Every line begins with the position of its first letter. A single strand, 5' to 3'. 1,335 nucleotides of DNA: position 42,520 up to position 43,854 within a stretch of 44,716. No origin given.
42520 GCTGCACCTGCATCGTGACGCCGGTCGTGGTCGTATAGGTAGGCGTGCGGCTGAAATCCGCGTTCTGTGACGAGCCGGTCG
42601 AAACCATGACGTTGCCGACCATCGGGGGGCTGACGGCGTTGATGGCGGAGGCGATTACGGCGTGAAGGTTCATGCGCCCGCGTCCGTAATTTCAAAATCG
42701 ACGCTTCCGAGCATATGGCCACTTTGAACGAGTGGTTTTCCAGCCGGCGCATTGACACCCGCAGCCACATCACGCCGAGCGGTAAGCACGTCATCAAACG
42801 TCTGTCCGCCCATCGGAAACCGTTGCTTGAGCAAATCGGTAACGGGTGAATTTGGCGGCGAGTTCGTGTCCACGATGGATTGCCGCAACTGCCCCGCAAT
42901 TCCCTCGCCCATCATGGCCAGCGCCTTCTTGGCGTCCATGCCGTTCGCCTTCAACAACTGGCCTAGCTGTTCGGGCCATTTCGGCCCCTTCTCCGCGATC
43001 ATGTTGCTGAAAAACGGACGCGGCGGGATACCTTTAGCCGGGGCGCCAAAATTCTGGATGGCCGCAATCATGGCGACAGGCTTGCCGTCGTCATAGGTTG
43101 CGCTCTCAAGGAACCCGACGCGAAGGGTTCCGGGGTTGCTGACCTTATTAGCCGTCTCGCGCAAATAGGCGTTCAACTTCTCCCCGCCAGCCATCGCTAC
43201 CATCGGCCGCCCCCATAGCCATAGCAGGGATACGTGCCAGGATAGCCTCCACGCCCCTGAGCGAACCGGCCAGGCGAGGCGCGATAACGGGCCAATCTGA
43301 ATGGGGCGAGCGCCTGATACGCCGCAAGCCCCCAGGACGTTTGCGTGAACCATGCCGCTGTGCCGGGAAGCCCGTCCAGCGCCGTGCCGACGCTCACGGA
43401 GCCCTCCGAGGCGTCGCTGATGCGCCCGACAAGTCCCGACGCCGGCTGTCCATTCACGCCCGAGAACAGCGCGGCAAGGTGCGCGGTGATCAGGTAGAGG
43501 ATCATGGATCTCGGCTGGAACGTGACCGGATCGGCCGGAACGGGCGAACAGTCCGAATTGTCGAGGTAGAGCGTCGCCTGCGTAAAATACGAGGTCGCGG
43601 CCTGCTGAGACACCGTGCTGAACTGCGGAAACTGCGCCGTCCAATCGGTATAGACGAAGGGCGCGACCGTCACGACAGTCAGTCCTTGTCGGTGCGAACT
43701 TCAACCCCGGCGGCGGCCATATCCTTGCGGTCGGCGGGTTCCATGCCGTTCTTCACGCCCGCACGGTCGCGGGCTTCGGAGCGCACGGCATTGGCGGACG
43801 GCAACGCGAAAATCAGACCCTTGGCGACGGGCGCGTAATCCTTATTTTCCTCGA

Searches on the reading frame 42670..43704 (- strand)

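Call 41: search_protein_families(library=phrogs, proteins=[window:42670-43704:-], max_evalue=0.001)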
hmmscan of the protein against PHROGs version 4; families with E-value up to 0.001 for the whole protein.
window:42670-43704:- (344 aa): 1 family
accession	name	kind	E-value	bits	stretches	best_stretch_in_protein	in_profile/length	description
phrog_222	-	connector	2.1e-36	127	1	173-343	114-265/276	tail completion or Neck1 protein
